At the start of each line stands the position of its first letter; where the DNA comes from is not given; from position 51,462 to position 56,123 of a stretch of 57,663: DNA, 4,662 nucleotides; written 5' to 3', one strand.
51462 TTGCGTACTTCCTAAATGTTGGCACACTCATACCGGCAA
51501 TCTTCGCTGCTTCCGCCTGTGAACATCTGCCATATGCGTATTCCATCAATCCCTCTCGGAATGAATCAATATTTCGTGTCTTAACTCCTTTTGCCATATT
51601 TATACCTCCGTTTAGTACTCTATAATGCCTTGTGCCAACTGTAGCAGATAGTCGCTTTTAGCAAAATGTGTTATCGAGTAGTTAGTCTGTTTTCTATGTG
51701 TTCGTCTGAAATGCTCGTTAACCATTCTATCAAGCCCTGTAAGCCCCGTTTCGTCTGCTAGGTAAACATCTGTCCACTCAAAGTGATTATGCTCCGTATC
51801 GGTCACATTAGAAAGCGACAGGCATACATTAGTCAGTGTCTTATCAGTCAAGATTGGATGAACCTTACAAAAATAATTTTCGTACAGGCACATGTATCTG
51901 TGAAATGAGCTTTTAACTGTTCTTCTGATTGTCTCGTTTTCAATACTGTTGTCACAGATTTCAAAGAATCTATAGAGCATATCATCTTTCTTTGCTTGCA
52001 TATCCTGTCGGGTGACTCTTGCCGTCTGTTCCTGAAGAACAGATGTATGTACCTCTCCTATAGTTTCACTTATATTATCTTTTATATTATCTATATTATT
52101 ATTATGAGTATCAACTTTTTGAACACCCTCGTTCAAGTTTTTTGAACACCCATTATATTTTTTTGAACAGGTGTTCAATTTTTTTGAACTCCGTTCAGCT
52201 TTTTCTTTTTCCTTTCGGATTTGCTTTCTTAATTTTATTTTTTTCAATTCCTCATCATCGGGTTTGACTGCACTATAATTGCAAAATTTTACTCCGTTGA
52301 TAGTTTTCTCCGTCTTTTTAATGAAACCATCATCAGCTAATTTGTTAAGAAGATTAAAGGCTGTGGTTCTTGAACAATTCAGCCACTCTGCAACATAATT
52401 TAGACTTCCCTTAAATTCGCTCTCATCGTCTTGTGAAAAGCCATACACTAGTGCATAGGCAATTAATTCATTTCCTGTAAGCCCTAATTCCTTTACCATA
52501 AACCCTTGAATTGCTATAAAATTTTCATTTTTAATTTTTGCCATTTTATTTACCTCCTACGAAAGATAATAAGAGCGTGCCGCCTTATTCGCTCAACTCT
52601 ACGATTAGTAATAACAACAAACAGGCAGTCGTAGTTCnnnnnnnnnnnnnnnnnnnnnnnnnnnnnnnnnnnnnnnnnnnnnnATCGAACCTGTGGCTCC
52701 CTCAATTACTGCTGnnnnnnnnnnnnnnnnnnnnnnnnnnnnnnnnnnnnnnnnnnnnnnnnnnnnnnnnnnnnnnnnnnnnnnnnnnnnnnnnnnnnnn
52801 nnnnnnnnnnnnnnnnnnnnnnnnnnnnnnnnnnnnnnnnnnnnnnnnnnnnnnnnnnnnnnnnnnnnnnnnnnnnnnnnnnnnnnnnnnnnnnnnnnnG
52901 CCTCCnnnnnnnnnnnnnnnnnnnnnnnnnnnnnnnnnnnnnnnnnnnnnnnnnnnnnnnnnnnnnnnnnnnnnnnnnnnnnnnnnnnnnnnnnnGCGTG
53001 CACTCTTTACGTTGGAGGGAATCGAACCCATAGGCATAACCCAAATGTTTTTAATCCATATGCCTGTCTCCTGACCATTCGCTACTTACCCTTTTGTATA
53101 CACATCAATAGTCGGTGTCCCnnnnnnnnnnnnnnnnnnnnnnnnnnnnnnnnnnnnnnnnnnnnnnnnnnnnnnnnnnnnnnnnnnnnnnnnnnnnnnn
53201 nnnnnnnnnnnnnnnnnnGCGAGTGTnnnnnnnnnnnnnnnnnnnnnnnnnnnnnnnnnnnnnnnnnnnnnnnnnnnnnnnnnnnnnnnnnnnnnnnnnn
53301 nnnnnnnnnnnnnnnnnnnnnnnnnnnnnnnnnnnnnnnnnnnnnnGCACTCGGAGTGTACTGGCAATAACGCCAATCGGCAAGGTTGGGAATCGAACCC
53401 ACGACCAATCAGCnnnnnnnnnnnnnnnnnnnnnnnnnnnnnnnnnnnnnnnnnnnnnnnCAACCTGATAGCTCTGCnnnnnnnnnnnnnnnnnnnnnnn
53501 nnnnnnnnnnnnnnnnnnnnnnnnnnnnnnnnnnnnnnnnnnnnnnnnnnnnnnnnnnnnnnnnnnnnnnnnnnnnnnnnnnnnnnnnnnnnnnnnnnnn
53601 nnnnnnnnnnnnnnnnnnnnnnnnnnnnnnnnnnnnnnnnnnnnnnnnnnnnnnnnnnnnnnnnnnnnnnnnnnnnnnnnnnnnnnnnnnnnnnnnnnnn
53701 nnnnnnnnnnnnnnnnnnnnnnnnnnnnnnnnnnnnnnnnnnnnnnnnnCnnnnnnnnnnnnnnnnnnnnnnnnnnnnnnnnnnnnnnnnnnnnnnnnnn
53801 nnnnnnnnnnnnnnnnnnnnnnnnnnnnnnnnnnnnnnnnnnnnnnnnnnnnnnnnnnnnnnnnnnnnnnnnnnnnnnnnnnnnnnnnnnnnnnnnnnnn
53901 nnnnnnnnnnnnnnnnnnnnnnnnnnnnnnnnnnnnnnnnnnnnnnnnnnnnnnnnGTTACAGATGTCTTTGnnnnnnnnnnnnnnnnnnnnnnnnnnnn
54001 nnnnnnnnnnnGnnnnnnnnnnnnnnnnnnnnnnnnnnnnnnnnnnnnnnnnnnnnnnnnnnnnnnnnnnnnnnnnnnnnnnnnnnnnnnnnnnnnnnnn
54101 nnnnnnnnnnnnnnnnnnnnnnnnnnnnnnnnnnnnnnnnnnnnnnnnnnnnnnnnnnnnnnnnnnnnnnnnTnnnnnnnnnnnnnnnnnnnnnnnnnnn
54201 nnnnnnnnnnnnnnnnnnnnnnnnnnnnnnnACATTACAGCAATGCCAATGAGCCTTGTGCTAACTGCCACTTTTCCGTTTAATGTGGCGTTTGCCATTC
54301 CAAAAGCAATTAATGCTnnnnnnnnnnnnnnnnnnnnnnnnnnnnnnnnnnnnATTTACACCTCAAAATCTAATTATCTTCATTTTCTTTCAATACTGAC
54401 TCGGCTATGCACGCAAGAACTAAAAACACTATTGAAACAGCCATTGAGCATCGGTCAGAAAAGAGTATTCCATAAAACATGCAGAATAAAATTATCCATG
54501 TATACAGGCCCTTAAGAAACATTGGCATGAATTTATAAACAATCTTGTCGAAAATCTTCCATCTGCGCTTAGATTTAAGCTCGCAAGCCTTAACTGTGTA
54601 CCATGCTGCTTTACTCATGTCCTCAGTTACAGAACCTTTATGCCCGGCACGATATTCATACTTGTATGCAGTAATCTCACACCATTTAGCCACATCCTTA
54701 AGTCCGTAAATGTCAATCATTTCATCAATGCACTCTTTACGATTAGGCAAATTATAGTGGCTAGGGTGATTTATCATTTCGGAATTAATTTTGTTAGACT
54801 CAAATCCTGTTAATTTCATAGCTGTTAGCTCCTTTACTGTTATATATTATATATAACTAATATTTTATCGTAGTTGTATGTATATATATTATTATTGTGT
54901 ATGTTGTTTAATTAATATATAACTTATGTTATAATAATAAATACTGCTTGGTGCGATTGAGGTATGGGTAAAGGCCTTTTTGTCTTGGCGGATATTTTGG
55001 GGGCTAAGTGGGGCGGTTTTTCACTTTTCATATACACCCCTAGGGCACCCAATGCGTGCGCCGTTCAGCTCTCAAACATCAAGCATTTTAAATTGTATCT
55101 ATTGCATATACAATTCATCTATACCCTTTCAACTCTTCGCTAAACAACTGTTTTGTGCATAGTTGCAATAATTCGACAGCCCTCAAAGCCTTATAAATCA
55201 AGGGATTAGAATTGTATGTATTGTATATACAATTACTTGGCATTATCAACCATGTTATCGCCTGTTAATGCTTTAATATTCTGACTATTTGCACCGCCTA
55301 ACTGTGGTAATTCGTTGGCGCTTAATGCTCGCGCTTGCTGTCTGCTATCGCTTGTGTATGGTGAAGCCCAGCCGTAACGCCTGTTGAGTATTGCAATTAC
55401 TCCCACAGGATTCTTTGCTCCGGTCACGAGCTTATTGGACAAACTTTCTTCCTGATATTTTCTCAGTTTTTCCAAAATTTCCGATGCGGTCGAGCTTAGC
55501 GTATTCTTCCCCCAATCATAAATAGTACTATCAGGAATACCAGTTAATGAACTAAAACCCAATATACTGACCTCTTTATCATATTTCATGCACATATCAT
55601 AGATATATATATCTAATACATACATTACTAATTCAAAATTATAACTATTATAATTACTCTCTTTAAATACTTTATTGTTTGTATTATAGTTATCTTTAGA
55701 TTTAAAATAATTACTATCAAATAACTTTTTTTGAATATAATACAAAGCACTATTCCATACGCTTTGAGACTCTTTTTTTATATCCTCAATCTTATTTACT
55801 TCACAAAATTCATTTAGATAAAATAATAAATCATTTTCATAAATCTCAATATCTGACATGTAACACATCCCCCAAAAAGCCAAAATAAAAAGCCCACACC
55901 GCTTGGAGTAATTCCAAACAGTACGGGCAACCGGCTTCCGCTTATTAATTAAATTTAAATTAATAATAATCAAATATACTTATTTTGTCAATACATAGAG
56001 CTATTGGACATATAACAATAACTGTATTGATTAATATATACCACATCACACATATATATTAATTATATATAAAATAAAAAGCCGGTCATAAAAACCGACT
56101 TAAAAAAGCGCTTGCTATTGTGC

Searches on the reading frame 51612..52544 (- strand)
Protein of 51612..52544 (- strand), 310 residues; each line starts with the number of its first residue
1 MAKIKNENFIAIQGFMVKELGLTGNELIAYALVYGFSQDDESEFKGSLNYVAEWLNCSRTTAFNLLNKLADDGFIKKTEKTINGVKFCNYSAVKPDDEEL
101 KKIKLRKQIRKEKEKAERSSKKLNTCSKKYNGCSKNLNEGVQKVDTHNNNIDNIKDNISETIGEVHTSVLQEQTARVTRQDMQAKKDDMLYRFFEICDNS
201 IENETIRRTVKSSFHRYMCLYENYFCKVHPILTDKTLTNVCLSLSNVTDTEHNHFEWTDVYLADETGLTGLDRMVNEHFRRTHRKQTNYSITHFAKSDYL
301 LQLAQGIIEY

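Call 26: search_protein_families(library=pfam, max_evalue=0.001, proteins=[window:51612-52544:-])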
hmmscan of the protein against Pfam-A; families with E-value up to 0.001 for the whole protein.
window:51612-52544:- (310 aa): 1 family
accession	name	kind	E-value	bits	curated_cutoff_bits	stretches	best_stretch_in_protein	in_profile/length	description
PF13730.12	HTH_36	-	0.00095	19.4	25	0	21-75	2-55/55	Helix-turn-helix domain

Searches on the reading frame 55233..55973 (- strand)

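Call 26: search_protein_families(library=pfam, max_evalue=0.001, proteins=[window:55233-55973:-])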
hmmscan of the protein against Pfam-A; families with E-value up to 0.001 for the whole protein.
window:55233-55973:- (246 aa): 1 family
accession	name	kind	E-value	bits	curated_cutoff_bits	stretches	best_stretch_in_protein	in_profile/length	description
PF16677.11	GP3_package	-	3.5e-06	27.6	29.4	1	131-203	30-100/105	DNA-packaging protein gp3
